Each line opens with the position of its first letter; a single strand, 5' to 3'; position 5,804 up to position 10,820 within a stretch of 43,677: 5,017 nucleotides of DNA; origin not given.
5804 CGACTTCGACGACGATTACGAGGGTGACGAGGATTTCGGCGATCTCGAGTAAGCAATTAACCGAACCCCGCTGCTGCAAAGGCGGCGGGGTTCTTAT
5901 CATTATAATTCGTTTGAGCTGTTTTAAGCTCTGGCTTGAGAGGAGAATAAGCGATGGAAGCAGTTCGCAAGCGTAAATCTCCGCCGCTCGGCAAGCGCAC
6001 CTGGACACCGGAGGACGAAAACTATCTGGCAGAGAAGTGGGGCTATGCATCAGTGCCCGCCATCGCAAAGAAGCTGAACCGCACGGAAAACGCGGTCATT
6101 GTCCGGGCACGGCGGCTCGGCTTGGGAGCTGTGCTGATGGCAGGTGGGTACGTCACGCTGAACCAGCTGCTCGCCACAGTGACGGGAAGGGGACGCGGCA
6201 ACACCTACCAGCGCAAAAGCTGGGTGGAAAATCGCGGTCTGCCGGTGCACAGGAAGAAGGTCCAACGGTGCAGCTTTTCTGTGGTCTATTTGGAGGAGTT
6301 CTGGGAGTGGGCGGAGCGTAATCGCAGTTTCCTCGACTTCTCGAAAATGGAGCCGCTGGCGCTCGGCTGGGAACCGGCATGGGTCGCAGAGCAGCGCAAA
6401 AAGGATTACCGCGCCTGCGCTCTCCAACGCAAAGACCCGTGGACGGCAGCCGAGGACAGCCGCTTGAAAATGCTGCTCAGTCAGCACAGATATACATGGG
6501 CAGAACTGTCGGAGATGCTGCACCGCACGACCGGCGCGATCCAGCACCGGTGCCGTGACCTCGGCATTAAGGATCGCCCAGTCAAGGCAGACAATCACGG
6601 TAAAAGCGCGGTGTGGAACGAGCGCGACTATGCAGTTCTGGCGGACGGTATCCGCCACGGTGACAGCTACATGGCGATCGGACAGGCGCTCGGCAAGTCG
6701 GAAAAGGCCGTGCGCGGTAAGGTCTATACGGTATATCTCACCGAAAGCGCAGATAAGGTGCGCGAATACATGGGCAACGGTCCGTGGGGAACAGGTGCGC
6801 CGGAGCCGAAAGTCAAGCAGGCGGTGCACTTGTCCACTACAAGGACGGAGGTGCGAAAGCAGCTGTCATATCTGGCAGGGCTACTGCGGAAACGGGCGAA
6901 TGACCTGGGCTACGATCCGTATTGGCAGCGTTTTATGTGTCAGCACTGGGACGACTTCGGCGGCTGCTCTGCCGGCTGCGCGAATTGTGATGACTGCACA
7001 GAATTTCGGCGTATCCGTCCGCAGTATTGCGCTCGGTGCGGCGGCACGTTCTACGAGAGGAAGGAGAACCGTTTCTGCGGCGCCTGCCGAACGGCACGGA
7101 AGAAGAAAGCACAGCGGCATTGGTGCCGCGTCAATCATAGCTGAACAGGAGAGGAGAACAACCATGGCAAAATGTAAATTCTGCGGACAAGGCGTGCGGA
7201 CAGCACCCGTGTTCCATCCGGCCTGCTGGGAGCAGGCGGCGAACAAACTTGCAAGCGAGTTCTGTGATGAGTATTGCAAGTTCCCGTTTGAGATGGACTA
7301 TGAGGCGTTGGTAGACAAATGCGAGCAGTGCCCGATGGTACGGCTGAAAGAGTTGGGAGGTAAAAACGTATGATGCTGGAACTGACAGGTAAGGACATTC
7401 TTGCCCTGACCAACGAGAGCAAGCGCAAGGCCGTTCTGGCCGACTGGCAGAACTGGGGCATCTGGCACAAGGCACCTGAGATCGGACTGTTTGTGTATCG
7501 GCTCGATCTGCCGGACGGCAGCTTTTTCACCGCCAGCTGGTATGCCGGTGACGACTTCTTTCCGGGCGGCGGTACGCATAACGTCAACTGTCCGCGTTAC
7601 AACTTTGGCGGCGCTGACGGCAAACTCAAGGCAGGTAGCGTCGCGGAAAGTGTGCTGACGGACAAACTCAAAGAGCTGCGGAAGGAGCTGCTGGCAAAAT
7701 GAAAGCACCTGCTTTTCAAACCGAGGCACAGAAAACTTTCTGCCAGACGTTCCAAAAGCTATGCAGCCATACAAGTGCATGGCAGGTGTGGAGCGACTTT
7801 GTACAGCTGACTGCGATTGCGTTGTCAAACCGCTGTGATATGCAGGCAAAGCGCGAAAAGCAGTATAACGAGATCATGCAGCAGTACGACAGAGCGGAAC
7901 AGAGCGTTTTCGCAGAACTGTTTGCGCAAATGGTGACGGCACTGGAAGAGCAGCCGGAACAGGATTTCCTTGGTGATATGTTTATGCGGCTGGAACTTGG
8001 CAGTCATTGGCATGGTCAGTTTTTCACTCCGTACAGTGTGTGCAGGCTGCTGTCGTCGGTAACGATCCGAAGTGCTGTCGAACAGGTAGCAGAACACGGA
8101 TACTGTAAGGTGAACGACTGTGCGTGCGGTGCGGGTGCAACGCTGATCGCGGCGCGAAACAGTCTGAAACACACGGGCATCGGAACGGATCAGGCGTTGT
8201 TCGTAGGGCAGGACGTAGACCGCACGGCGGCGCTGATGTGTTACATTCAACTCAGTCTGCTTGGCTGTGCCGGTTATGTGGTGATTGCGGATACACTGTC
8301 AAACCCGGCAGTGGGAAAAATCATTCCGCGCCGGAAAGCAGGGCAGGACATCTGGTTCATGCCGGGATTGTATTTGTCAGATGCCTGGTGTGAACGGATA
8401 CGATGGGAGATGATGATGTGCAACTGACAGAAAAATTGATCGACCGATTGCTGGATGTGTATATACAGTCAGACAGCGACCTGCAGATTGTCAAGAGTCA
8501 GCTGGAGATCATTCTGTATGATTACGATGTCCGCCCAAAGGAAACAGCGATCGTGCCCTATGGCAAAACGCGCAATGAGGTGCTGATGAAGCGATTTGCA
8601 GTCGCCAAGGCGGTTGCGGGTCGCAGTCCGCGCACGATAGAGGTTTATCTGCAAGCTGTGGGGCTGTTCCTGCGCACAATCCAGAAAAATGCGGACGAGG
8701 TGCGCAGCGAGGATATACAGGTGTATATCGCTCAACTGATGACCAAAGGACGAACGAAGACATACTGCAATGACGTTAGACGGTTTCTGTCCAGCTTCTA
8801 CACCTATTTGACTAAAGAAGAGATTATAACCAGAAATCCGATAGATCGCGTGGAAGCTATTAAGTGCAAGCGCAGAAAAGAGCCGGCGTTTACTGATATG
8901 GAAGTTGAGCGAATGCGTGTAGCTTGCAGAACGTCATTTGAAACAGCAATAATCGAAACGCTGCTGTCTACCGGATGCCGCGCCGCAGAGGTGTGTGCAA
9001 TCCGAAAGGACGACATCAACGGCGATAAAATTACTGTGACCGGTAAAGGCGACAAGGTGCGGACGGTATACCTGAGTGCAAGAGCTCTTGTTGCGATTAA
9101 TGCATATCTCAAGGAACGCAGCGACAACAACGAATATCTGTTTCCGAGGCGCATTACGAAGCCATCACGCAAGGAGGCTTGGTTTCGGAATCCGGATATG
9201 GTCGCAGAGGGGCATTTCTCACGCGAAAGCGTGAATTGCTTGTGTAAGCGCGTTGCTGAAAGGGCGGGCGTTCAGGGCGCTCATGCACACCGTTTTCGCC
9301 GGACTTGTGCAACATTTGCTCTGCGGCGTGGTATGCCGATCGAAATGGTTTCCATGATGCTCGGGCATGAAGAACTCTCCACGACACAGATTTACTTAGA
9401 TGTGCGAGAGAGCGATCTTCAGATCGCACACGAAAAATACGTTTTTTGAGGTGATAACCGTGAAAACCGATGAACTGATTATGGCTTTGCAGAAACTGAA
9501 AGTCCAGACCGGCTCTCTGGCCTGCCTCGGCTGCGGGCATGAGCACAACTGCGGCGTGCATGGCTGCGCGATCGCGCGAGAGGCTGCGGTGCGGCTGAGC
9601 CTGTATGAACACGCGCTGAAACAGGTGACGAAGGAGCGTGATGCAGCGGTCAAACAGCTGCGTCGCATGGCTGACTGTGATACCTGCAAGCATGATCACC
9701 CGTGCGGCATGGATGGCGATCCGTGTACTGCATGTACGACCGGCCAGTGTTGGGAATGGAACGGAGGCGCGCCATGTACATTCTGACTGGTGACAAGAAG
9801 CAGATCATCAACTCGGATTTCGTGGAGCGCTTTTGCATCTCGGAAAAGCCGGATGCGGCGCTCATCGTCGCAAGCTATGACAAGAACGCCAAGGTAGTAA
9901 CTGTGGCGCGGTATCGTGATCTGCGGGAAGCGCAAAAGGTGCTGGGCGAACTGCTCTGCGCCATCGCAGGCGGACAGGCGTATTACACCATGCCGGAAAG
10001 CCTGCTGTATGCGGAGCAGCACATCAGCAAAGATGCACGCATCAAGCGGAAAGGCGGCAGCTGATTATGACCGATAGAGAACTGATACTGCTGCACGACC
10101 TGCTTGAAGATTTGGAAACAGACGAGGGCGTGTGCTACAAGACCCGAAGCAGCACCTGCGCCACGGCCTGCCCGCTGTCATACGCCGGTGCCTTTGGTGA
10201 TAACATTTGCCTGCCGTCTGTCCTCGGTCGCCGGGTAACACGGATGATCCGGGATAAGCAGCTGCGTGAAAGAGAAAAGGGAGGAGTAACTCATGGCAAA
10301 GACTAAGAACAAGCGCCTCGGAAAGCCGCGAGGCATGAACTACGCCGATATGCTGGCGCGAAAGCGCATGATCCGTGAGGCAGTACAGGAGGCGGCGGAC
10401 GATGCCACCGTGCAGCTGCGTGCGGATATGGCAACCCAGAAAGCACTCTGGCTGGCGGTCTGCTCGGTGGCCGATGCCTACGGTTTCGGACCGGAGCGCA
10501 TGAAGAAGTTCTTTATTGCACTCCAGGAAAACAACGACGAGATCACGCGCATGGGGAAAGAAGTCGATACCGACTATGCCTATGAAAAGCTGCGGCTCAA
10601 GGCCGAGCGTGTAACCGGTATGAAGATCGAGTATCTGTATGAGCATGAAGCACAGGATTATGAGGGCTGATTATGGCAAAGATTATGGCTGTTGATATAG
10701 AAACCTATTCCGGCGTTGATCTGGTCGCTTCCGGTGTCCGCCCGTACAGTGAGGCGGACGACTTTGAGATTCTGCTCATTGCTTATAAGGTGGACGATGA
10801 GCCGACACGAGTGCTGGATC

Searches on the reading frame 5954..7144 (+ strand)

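Call 13: search_protein_families(library=pfam, proteins=[window:5954-7144:+], max_evalue=0.01)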
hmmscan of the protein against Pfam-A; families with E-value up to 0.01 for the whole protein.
window:5954-7144:+ (396 aa): 5 families
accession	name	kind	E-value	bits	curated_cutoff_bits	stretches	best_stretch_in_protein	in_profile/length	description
PF13921.12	Myb_DNA-bind_6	-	3.1e-07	30.9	22.9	1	163-199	1-38/60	Myb-like DNA-binding domain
PF00249.37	Myb_DNA-binding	-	2.2e-06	28.1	24.4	1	160-201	1-43/46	Myb-like DNA-binding domain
PF13404.12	HTH_AsnC-type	-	0.00026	21.2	27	0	32-55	18-41/42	AsnC-type helix-turn-helix domain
PF07750.17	GcrA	-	0.00061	20.6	26.9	0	16-59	2-47/155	GcrA cell cycle regulator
PF13384.12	HTH_23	-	0.0016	18.6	24.6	0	235-254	16-35/50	Homeodomain-like domain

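Call 67: search_protein_families(library=phrogs, proteins=[window:5954-7144:+], max_evalue=0.00001)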
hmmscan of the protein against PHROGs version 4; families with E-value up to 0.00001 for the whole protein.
window:5954-7144:+ (396 aa): 2 families
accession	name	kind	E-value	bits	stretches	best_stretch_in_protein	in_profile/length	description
phrog_323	-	transcription regulation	6.2e-27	96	1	14-257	5-185/319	transcriptional regulator, D5-like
phrog_14101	-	transcription regulation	2.7e-09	38.5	0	16-52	6-42/103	transcriptional regulator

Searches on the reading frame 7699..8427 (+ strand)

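Call 14: search_protein_families(library=pfam, proteins=[window:7699-8427:+], max_evalue=0.01)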
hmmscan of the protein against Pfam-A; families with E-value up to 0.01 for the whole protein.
window:7699-8427:+ (242 aa): 1 family
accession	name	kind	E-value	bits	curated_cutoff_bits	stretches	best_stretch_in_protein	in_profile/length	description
PF02384.22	N6_Mtase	-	9.2e-12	45.3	20.4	1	105-205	25-120/311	N-6 DNA Methylase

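Call 67: search_protein_families(library=phrogs, proteins=[window:7699-8427:+], max_evalue=0.00001)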
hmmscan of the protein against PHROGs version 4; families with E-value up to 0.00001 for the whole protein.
window:7699-8427:+ (242 aa): 3 families
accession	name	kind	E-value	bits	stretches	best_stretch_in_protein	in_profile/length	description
phrog_5696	-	unknown function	1.2e-79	268.2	1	6-238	15-239/250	-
phrog_23459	-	unknown function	4.3e-29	102.2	1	13-200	429-618/649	-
phrog_2713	-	unknown function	1e-08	35.7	1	88-204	169-284/520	-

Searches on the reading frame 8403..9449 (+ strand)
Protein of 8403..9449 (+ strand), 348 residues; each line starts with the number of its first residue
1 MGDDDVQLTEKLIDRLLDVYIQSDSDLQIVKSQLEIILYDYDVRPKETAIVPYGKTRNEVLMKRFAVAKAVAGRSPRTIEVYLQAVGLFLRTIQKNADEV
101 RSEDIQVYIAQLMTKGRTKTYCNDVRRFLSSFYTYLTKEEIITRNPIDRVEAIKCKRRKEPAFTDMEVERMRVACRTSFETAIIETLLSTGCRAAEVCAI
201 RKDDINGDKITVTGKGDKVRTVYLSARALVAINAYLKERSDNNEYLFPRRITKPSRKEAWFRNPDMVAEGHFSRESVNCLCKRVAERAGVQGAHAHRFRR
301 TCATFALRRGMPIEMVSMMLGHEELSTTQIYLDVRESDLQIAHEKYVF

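Call 14: search_protein_families(library=pfam, proteins=[window:8403-9449:+], max_evalue=0.01)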
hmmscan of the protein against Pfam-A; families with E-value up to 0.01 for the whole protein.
window:8403-9449:+ (348 aa): 3 families
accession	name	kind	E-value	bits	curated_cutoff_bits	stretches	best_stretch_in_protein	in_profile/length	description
PF00589.27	Phage_integrase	-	2.5e-27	96.2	27.1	1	166-336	6-170/172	Phage integrase family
PF13495.12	Phage_int_SAM_4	-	9.3e-10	39.2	27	1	61-141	1-83/85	Phage integrase, N-terminal SAM-like domain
PF02899.23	Phage_int_SAM_1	-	0.0049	17.6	22.3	0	73-139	13-82/83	Phage integrase, N-terminal SAM-like domain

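Call 67: search_protein_families(library=phrogs, proteins=[window:8403-9449:+], max_evalue=0.00001)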
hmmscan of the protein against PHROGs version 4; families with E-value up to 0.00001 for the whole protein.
window:8403-9449:+ (348 aa): 2 families
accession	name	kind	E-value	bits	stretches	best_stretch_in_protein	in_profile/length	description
phrog_1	-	integration and excision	3.3e-50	173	1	72-345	180-446/611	integrase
phrog_216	-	integration and excision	1.2e-41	143.8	1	123-345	16-235/301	integrase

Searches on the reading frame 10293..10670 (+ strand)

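Call 14: search_protein_families(library=pfam, proteins=[window:10293-10670:+], max_evalue=0.01)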
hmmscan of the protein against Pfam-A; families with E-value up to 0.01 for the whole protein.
window:10293-10670:+ (125 aa): 0 families

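Call 67: search_protein_families(library=phrogs, proteins=[window:10293-10670:+], max_evalue=0.00001)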
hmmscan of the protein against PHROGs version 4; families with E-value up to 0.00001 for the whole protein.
window:10293-10670:+ (125 aa): 1 family
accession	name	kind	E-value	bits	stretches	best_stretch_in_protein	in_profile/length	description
phrog_33866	-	unknown function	3.1e-46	158.1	1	8-120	12-124/140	-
